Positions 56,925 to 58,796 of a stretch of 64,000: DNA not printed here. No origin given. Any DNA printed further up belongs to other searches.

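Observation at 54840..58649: Split Aas-like membrane-lipid re-acylation system with extra domains: AMP-ligase with novel N-domain plus a HAD-phosphatase-PlsC fusion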

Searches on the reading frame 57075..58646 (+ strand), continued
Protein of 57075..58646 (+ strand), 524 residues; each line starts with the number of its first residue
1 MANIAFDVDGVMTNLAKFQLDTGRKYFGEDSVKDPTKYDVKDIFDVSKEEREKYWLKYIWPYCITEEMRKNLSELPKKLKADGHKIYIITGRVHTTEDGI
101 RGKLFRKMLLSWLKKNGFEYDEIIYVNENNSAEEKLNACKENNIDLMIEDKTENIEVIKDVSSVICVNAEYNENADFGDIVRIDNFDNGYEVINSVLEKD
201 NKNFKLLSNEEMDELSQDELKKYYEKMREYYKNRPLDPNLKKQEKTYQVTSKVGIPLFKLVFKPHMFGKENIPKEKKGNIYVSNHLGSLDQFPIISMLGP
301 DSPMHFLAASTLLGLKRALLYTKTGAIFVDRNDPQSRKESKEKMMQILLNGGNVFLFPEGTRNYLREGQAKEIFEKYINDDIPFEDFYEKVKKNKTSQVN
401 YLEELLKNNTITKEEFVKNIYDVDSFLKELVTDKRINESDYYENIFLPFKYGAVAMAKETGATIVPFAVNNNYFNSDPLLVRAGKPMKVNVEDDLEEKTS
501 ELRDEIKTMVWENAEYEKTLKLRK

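Call 12: find_related_loci(query=A1, collection=genome_contigs, flank=6000)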
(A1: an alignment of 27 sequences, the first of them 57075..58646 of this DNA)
Query A1 (524 aa) in genome_contigs; peptide patterns used: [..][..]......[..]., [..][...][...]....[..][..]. (x = any residue, [..] = any of these).
600 stretches matched a pattern (row limit reached: there are more); 174 encode a relative of the query (tblastn E <= 1e-3); the best 80 are kept; 80 distinct loci.
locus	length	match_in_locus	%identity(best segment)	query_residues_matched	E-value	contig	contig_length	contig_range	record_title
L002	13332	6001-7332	53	1-520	1e-119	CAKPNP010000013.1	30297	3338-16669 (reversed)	MAG: uncultured Bacilli bacterium isolate REFINED_METABAT215_TOP10_CONTIGS_1500_ASSEMBLY_K77_MERGED__Hadza_PheChl_Fiber-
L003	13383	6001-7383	38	3-524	8e-81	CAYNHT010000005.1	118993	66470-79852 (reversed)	MAG TPA_asm: uncultured Muribaculaceae bacterium isolate SRP241341_co1_139 genome assembly, contig: NODE_172_length_1189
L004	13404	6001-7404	36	12-513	8e-79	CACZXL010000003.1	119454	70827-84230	MAG: uncultured Erysipelotrichaceae bacterium isolate RUG13038 genome assembly, contig: RUG13038_asm_3, whole genome sho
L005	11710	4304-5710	35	12-513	2e-77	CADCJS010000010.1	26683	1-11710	MAG: uncultured Erysipelotrichaceae bacterium isolate RUG14709 genome assembly, contig: RUG14709_asm_10, whole genome sh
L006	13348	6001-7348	41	247-513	2e-48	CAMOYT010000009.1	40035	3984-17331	MAG: uncultured Firmicutes bacterium isolate SRR873602_bin.119_metaWRAP_v1.3_MAG genome assembly, contig: NODE_1368_leng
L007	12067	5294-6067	37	240-501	6e-38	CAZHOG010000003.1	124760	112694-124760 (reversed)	MAG TPA_asm: uncultured Muribaculaceae bacterium isolate SRP192927_co8_54 genome assembly, contig: NODE_70_length_124760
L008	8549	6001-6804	35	247-515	2e-36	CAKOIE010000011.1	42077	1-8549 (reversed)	MAG: uncultured Bacilli bacterium isolate REFINED_METABAT215_TOP10_CONTIGS_1500_ASSEMBLY_K77_MERGED__Hadza_MoBio_hadza-E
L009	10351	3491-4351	34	232-515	5e-32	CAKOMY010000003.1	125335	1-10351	MAG: uncultured Bacilli bacterium isolate REFINED_METABAT215_TOP10_CONTIGS_1500_ASSEMBLY_K77_MERGED__Hadza_MoBio_hadza-A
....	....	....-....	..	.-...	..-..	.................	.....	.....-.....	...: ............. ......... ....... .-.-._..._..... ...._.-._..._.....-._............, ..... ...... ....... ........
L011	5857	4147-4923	34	239-506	7e-28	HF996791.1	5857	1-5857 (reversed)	Clostridium sp. CAG:762 genomic scaffold, scf49, whole genome shotgun sequence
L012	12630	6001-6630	35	4-212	4e-26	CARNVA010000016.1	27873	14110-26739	MAG TPA_asm: uncultured Eubacteriales bacterium isolate MGBC144555 genome assembly, contig: MGBC144555.16, whole genome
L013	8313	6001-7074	24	4-363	2e-23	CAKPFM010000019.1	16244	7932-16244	MAG: uncultured Bacilli bacterium isolate REFINED_METABAT215_TOP10_CONTIGS_1500_ASSEMBLY_K77_MERGED__Hadza_MoBio_hadza-A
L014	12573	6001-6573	31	4-196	2e-17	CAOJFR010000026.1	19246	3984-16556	MAG TPA_asm: uncultured Clostridia bacterium isolate SRR15604520_bin.43_metawrap_v1.3_MAG genome assembly, contig: NODE.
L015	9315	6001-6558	38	240-506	3e-16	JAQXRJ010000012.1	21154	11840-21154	MAG: bacterium isolate SUG1454 k141_3952109, whole genome shotgun sequence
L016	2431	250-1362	23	1-363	5e-15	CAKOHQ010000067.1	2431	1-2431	MAG: uncultured Bacilli bacterium isolate REFINED_METABAT215_TOP10_CONTIGS_1500_ASSEMBLY_K77_MERGED__Hadza_MoBio_hadza-E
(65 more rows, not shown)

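Call 37: predict_structure(alignment_id=A1)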
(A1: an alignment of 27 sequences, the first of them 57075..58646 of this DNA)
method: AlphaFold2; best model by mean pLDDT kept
length: 524 residues; sequences in the alignment: 27
mean_pLDDT: 91.7   pTM: 0.80
mean pLDDT of the five models: 91.7, 90.9, 90.7, 90.5, 89.9
residues with pLDDT >= 90: 384; 70-90: 135; 50-70: 4; < 50: 1
segments of 3 or more residues with pLDDT < 50: none
pLDDT, mean of each block of 10 residues (from residue 1): 95 93 93 90 93 90 87 91 95 88 92 93 95 97 97 95 95 89 87 79 76 92 92 84 93 93 94 92 87 93 91 85 90 87 93 93 91 90 94 95 97 97 96 94 92 95 96 83 97 95 96 93 88
secondary structure, 60 per line:
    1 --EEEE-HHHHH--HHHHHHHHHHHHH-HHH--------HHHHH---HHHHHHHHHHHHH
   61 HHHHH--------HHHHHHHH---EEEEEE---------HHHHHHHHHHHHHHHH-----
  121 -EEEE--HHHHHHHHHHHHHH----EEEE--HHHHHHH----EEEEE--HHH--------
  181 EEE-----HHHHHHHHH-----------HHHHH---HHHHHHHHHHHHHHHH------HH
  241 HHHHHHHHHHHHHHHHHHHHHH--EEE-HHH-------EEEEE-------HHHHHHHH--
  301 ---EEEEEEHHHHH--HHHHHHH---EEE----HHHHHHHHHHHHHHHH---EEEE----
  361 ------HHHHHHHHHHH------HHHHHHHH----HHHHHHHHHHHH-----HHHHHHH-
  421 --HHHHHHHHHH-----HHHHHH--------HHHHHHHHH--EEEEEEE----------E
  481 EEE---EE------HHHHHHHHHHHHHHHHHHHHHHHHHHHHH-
elements in order: E3-6 H8-12 H15-27 H40-44 H48-65 H74-81 E85-90 H100-115 E122-125 H128-141 E146-149 H152-158 E163-167 E181-183 H189-197 H209-213 H217-232 H239-262 E265-267 E279-283 H291-298 E304-309 H310-314 H317-323 E327-329 H334-349 E353-356 H367-377 H384-391 H396-407 H413-419 H423-432 H438-443 H452-460 E463-469 E480-483 H495-523

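Call 41: fold_search(model_id=the predicted structure, library=pdb)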
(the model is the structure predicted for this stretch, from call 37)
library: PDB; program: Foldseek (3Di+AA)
matches with E <= 10: 1154; with E <= 0.001: 50
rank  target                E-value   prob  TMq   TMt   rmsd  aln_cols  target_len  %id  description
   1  5kym_A                2.3e-06  1.00  0.29  0.60  11.7       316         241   15  Crystal Structure of the 1-acyl-sn-glycerophosphate (LPA) acyltransferase, PlsC, from Thermotoga maritima (released 2017-07-26)
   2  3quq                  9.8e-06  1.00  0.29  0.59   4.6       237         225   17  Crystal structure of pyrophosphatase from bacteroides thetaiotaomicron, an open cap conformation (released 2011-04-13)
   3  6hdk                  1.1e-05  1.00  0.28  0.58   5.2       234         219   17  R49A variant of beta-phosphoglucomutase from Lactococcus lactis complexed with aluminium tetrafluoride and beta-G6P to 1 (released 2020-08-26)
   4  6hdj                  1.9e-05  1.00  0.28  0.58   5.2       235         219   17  R49K variant of beta-phosphoglucomutase from Lactococcus lactis complexed aluminium tetrafluoride and beta-G6P to 1.2 A. (released 2020-08-26)
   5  7oct_A                2.1e-05  1.00  0.25  0.20  17.0       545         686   11  NADPH bound to the dehydrogenase domain of the bifunctional mannitol-1-phosphate dehydrogenase/phosphatase MtlD-N374A  (released 2022-04-20)
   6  3dv9                  3.0e-05  1.00  0.28  0.53   4.9       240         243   17  Putative beta-phosphoglucomutase from Bacteroides vulgatus. (released 2008-08-05)
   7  6h8z                  3.2e-05  1.00  0.26  0.55   5.4       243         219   18  T16A variant of beta-phosphoglucomutase from Lactococcus lactis in an open conformer complexed with magnesium trifluorid (released 2020-08-26)
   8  7ocu_A                3.2e-05  1.00  0.27  0.22  14.5       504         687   12  Mannitol-1-phosphate bound to the phosphatase domain of the bifunctional mannitol-1-phosphate dehydrogenase/phosphatas (released 2022-04-27)
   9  6ydj                  3.8e-05  1.00  0.27  0.58   5.2       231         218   17  P146A variant of beta-phosphoglucomutase from Lactococcus lactis in complex with glucose 6-phosphate and trifluoromagnes (released 2020-10-28)
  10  1lvh_A                4.0e-05  1.00  0.28  0.58   5.4       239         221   19  The Structure of Phosphorylated beta-phosphoglucomutase from Lactoccocus lactis to 2.3 angstrom resolution (released 2002-08-14)
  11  6hdf_A                4.0e-05  1.00  0.27  0.55   5.4       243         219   18  D170N variant of beta-phosphoglucomutase from Lactococcus lactis in an open conformer to 1.4 A. (released 2020-08-26)
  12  3bwv_A                4.2e-05  1.00  0.26  0.74   3.9       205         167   14  Crystal structure of deoxyribonucleotidase-like protein (NP_764060.1) from Staphylococcus epidermidis ATCC 12228 at 1. (released 2008-01-22)
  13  6h8y                  4.2e-05  1.00  0.24  0.51   5.5       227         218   19  T16A variant of beta-phosphoglucomutase from Lactococcus lactis in an open conformer complexed with aluminium tetrafluor (released 2020-08-26)
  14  7ocq_A                4.2e-05  1.00  0.27  0.22  21.7       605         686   10  NADH bound to the dehydrogenase domain of the bifunctional mannitol-1-phosphate dehydrogenase/phosphatase MtlD from Ac (released 2022-04-20)
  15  5o6r                  4.4e-05  1.00  0.27  0.55   5.1       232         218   18  Structure of beta-phosphoglucomutase D10N mutant in complex with glucose-1-phosphate and aluminium tetrafluoride (released 2018-06-20)
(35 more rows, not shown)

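Call 53: find_encoding_contigs(protein=window:57075-58646:+, flank=10000, max_places=3)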
Protein window:57075-58646:+ (524 aa): 20 contigs read that carry it; 3 places shown.
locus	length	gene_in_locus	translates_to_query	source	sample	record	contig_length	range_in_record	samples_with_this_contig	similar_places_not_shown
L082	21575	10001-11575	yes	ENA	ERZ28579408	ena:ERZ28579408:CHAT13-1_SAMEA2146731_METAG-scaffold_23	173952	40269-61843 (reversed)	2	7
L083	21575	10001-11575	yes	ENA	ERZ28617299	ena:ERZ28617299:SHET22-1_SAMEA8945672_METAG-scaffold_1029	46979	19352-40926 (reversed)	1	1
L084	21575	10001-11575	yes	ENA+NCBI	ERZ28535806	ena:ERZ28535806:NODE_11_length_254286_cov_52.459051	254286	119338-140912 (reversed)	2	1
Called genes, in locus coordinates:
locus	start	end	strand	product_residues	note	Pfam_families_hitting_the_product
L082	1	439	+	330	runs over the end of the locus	PF00953:Glycos_transf_4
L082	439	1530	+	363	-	PF01098:FTSW_RODA_SPOVE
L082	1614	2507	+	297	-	PF10543:ORF6N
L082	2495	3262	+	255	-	PF10543:ORF6N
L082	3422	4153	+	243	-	-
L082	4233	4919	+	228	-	PF02661:Fic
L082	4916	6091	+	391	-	PF00070:Pyr_redox (faint), PF01266:DAO (faint), PF03486:HI0933_like, PF07992:Pyr_redox_2 (weak), PF22780:HI0933_like_1st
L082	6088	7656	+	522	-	PF28550:DUF8436, PF01266:DAO (faint), PF03486:HI0933_like, PF07992:Pyr_redox_2 (faint), PF13738:Pyr_redox_3 (faint), PF21688:FAD-depend_C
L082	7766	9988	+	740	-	PF00501:AMP-binding, PF13193:AMP-binding_C (weak)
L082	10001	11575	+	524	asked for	PF01553:Acyltransferase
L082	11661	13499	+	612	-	PF00512:HisKA, PF02518:HATPase_c, PF00072:Response_reg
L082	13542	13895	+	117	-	PF01627:Hpt (weak)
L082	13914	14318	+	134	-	PF00072:Response_reg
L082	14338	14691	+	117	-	PF09685:MamF_MmsF (weak)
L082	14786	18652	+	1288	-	PF07963:N_methyl (faint)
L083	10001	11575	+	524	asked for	PF01553:Acyltransferase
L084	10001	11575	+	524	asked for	PF01553:Acyltransferase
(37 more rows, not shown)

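Call 61: find_encoding_contigs(protein=P0014, flank=5000, max_places=2)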
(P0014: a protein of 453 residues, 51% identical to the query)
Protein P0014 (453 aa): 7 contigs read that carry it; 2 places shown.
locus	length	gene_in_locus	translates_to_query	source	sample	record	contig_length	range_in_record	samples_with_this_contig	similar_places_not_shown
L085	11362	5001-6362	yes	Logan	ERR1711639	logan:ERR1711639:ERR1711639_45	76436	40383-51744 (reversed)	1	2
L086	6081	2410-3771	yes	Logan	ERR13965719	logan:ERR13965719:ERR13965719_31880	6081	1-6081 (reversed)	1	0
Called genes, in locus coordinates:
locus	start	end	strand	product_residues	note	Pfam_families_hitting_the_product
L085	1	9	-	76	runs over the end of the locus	PF01809:YidD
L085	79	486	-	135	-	-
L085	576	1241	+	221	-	PF14622:Ribonucleas_3_3, PF00636:Ribonuclease_3, PF00035:dsrm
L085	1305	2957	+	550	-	PF00753:Lactamase_B, PF12706:Lactamase_B_2 (weak), PF22505:RNase_J_b_CASP, PF07521:RMMBL, PF17770:RNase_J_C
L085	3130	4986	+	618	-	PF00501:AMP-binding, PF13193:AMP-binding_C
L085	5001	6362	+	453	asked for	PF06941:NT5C (faint), PF01553:Acyltransferase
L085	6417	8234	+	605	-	PF00512:HisKA, PF02518:HATPase_c, PF00072:Response_reg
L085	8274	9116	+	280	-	PF01627:Hpt (faint), PF00072:Response_reg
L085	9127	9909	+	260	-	PF01627:Hpt (weak), PF00072:Response_reg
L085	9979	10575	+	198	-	-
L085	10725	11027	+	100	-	PF00829:Ribosomal_L21p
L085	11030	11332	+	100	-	PF04327:Peptidase_Prp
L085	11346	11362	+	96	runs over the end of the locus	PF01016:Ribosomal_L27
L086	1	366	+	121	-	?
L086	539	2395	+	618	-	PF00501:AMP-binding, PF13193:AMP-binding_C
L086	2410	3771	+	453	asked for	PF06941:NT5C (faint), PF01553:Acyltransferase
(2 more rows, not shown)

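Call 62: find_encoding_contigs(protein=P0035, flank=5000, max_places=2)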
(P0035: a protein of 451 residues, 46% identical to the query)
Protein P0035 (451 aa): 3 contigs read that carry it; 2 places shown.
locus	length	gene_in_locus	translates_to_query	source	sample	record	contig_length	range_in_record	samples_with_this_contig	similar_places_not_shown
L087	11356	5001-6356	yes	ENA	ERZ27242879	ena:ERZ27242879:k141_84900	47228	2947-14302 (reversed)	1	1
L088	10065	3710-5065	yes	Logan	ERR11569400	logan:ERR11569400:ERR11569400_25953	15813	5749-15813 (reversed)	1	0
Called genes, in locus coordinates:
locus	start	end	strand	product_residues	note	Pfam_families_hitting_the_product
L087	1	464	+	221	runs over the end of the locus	PF14622:Ribonucleas_3_3, PF00636:Ribonuclease_3, PF00035:dsrm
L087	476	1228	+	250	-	PF04266:ASCH (weak), PF00293:NUDIX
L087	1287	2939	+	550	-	PF00753:Lactamase_B (weak), PF12706:Lactamase_B_2 (weak), PF22505:RNase_J_b_CASP, PF07521:RMMBL (weak), PF17770:RNase_J_C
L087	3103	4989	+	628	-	PF00501:AMP-binding, PF13193:AMP-binding_C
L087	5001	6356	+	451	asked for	PF01553:Acyltransferase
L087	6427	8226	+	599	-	PF00512:HisKA, PF02518:HATPase_c, PF00072:Response_reg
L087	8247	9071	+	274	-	PF00072:Response_reg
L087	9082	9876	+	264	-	PF01627:Hpt (weak), PF00072:Response_reg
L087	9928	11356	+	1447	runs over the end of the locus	PF00082:Peptidase_S8, PF13306:LRR_5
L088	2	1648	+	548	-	?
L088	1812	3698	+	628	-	PF00501:AMP-binding, PF13193:AMP-binding_C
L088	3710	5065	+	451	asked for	PF01553:Acyltransferase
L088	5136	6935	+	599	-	PF00512:HisKA, PF02518:HATPase_c, PF00072:Response_reg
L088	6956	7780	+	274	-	PF00072:Response_reg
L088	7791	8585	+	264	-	PF01627:Hpt (weak), PF00072:Response_reg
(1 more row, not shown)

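Call 63: find_encoding_contigs(protein=P0060, flank=5000, max_places=2)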
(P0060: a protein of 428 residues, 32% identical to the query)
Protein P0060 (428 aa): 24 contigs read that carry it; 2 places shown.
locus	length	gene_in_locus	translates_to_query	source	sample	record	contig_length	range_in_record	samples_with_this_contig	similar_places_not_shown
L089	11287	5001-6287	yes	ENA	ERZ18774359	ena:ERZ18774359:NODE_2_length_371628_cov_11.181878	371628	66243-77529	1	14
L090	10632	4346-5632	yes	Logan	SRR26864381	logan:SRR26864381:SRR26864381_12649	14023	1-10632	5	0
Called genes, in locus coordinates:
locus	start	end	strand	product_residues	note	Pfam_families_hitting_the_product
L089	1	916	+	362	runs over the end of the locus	PF01118:Semialdhyde_dh, PF02774:Semialdhyde_dhC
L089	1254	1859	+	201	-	PF00239:Resolvase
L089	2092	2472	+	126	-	-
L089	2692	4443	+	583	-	PF00501:AMP-binding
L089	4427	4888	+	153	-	PF01553:Acyltransferase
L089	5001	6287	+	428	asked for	PF00702:Hydrolase (faint), PF01553:Acyltransferase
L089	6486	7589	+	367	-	PF01757:Acyl_transf_3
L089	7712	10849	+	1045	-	PF13173:AAA_14 (faint)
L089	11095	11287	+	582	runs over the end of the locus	PF00501:AMP-binding, PF13193:AMP-binding_C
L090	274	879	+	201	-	PF00239:Resolvase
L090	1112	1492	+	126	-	-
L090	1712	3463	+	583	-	PF00501:AMP-binding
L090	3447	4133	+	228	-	PF01553:Acyltransferase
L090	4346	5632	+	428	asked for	PF00702:Hydrolase (faint), PF01553:Acyltransferase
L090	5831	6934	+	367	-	PF01757:Acyl_transf_3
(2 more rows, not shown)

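Call 76: search_protein_families(library=pfam, proteins=[L007:5294-6097:+, L089:4427-4885:+], max_evalue=0.01)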
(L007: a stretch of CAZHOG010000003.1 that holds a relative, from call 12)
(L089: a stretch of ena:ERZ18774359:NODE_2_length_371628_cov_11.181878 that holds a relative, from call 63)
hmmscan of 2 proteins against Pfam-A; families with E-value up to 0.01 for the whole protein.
L007:5294-6097:+ (268 aa): 1 family
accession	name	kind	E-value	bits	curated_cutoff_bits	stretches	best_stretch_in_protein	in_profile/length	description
PF01553.26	Acyltransferase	-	7.1e-19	68.4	23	1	27-227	4-131/132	Acyltransferase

L089:4427-4885:+ (153 aa): 1 family
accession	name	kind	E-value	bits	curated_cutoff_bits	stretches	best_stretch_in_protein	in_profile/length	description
PF01553.26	Acyltransferase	-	2.2e-18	66.8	23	1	28-145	11-131/132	Acyltransferase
